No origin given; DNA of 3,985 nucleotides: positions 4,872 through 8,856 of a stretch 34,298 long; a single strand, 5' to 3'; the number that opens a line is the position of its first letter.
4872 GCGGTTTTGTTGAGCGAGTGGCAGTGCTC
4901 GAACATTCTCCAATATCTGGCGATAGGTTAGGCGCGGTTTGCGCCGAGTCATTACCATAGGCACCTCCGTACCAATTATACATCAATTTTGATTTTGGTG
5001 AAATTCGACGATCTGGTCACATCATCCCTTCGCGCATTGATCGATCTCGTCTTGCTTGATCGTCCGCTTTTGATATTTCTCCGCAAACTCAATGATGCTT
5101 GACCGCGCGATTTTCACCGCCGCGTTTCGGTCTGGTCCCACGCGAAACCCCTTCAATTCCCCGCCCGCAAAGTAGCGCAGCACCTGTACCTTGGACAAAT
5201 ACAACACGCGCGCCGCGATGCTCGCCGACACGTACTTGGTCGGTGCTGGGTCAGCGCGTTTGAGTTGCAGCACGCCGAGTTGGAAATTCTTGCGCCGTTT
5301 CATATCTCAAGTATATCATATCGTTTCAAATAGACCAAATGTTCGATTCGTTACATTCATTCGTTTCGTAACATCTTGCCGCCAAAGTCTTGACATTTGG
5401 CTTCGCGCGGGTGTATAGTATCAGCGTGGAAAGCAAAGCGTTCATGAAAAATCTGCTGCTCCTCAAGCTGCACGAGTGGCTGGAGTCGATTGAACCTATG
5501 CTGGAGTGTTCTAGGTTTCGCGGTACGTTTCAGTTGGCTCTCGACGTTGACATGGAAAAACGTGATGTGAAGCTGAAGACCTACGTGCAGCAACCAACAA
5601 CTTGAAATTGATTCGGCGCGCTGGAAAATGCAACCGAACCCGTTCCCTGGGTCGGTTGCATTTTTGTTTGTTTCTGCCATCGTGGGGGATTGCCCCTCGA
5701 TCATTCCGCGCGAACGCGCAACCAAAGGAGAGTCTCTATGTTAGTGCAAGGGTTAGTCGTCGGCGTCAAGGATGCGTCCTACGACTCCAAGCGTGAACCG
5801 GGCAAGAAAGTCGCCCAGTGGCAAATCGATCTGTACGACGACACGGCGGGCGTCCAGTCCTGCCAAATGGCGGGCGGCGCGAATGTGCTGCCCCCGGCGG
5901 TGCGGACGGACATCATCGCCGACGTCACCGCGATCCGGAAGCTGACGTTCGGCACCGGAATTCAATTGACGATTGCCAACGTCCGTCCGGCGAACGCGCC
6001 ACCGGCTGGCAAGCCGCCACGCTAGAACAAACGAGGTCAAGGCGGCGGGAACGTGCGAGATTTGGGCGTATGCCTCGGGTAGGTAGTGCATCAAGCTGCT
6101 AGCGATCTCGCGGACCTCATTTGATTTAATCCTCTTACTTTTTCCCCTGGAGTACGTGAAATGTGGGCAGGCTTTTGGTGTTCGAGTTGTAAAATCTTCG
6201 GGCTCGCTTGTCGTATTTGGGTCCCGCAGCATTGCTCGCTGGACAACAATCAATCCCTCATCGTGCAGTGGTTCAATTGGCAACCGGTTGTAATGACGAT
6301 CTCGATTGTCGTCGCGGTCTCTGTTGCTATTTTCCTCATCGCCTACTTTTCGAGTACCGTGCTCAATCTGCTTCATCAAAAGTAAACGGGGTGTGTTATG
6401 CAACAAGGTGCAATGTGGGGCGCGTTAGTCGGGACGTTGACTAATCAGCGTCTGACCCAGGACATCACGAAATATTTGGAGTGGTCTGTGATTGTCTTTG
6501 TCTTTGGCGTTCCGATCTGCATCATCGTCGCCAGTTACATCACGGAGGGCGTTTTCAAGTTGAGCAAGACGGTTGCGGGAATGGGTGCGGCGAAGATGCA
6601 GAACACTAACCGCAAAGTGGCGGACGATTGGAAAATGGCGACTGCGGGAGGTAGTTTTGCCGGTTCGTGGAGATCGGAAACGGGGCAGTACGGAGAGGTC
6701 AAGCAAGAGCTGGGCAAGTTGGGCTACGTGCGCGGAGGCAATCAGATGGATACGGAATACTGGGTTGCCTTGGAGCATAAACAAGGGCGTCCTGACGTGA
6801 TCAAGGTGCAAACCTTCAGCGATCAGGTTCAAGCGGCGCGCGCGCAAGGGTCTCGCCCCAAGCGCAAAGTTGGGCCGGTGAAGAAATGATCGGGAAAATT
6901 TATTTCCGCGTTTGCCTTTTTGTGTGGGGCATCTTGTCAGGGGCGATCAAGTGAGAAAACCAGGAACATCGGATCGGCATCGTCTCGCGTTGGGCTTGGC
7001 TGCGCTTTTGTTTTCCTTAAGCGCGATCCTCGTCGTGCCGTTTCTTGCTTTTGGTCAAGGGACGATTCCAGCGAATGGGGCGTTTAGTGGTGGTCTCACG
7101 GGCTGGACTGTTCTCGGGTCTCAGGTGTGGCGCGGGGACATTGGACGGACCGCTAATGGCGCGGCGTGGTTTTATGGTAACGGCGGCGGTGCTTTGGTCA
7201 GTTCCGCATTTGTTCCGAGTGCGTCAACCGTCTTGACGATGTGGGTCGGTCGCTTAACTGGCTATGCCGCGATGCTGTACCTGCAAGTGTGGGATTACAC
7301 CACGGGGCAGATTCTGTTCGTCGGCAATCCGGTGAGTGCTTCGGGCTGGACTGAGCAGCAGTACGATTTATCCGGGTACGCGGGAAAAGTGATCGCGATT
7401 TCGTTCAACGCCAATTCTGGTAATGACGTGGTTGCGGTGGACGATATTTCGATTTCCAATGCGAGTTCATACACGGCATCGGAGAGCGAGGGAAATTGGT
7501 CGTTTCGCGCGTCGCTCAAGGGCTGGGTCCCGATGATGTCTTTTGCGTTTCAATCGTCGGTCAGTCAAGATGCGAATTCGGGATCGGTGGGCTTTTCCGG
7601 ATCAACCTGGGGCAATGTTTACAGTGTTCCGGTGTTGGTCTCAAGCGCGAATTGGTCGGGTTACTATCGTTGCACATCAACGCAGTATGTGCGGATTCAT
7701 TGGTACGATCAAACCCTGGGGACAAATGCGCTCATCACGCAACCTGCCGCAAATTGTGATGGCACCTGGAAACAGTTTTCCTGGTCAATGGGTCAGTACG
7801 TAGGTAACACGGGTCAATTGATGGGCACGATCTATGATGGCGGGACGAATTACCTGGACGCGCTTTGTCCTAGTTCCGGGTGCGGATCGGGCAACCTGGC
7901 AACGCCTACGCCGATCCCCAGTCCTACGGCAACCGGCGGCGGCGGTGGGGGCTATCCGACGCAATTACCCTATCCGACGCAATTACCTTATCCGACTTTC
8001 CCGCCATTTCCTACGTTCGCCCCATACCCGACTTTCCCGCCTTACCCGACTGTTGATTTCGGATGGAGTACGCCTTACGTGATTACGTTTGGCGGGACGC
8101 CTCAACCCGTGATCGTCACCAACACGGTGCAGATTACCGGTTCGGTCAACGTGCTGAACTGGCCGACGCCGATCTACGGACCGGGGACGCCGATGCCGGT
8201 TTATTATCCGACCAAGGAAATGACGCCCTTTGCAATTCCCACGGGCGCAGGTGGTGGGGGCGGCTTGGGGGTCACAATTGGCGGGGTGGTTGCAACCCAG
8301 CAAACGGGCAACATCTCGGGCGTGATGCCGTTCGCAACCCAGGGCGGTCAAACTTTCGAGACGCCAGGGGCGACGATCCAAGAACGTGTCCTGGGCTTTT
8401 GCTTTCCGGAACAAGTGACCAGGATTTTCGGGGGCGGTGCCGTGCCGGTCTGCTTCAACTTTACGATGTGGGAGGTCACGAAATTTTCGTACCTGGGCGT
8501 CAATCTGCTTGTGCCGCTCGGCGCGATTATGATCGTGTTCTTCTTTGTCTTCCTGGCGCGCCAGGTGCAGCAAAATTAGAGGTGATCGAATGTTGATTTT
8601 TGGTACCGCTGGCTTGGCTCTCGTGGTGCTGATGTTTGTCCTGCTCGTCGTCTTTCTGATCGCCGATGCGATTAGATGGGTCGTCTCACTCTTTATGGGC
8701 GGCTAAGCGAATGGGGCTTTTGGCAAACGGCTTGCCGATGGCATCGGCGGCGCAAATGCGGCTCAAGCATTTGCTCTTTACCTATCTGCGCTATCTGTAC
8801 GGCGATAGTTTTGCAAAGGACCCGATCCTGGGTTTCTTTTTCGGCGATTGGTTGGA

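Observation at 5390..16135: Inovirus-like (filamentous phage) module embedded in the island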

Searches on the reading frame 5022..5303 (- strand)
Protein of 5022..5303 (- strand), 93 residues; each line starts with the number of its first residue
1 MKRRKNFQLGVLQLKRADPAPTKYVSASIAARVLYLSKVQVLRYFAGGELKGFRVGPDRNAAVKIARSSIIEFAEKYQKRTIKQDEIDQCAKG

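Call 9: search_protein_families(library=pfam, proteins=[window:5022-5303:-], max_evalue=0.01)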
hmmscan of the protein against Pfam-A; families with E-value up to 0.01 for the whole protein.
window:5022-5303:- (93 aa): 1 family
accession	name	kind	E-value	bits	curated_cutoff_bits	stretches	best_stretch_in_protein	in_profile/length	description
PF12728.13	HTH_17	-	0.0056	17.4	27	0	30-76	7-49/51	Helix-turn-helix domain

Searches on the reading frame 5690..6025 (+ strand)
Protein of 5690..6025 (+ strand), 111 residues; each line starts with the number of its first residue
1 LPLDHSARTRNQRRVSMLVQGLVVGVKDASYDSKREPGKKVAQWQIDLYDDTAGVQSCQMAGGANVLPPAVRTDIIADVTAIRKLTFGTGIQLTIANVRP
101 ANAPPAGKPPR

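Call 4: search_protein_families(library=pfam, proteins=[window:5690-6025:+], max_evalue=0.1)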
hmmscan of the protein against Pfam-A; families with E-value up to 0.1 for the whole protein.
window:5690-6025:+ (111 aa): 0 families

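Call 5: search_protein_families(library=phrogs, proteins=[window:5690-6025:+], max_evalue=0.1)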
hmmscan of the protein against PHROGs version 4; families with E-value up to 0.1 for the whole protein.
window:5690-6025:+ (111 aa): 0 families

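Call 79: find_homologous_proteins(query=window:5738-6025:+, max_evalue=0.01)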
Query window:5738-6025:+ (95 aa): 1 proteins with E <= 0.01 among 43 candidates.
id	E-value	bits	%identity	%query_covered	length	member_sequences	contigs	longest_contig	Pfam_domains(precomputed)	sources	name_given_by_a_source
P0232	1.2e-55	203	100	100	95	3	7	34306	-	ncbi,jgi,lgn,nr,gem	ncbi:MAG: hypothetical protein FJ009_06085 [Chloroflexi bacterium]|nr:hypothetical protein [Chlorofl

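Call 86: predict_structure(protein=window:5738-6025:+)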
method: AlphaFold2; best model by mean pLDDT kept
length: 95 residues; sequences in the alignment: 1
mean_pLDDT: 47.8   pTM: 0.36
mean pLDDT of the five models: 47.8, 42.1, 39.5, 35.8, 34.0
residues with pLDDT >= 90: 0; 70-90: 0; 50-70: 40; < 50: 55
segments of 3 or more residues with pLDDT < 50: 1-25, 45-65, 87-93
pLDDT, mean of each block of 10 residues (from residue 1): 40 43 51 56 47 40 50 55 51 43
secondary structure, 60 per line:
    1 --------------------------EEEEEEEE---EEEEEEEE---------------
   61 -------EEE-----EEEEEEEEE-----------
elements in order: E27-34 E38-45 E68-70 E76-84

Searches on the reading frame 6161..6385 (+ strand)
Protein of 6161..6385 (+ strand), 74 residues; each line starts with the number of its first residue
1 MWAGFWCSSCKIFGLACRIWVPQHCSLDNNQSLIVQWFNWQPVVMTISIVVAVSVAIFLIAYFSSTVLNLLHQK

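Call 115: search_protein_families(library=phrogs, proteins=[window:6161-6385:+], max_evalue=1)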
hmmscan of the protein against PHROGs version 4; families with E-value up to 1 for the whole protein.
window:6161-6385:+ (74 aa): 3 families
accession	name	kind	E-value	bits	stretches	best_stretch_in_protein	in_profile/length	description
phrog_28323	-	unknown function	0.072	14.3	1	1-22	47-68/81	-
phrog_33877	-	unknown function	0.078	14.4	1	39-72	6-39/58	-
phrog_13621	-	unknown function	0.4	11.6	1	22-57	17-52/121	-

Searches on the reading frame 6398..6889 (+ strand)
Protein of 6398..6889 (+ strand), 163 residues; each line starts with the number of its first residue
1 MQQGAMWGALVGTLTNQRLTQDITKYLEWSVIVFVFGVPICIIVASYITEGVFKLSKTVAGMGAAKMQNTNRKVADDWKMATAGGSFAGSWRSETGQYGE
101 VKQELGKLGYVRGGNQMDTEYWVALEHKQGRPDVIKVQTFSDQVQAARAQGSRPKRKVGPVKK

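Call 4: search_protein_families(library=pfam, proteins=[window:6398-6889:+], max_evalue=0.1)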
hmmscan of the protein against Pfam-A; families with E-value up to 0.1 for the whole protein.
window:6398-6889:+ (163 aa): 1 family
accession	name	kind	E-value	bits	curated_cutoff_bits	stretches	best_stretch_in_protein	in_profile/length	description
PF09078.16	CheY-binding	-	0.015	15.8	24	1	101-140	15-54/63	CheY binding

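Call 5: search_protein_families(library=phrogs, proteins=[window:6398-6889:+], max_evalue=0.1)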
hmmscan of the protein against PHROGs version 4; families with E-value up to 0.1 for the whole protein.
window:6398-6889:+ (163 aa): 0 families

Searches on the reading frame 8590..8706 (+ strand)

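Call 115: search_protein_families(library=phrogs, proteins=[window:8590-8706:+], max_evalue=1)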
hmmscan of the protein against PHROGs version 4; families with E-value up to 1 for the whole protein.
window:8590-8706:+ (38 aa): 3 families
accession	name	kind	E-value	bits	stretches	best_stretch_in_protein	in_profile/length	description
phrog_33952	-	unknown function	0.22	12.9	1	6-38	6-40/104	-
phrog_13448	-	unknown function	0.35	11.5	1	14-32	10-28/43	-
phrog_667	-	unknown function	0.36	11.8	1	10-36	12-38/94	-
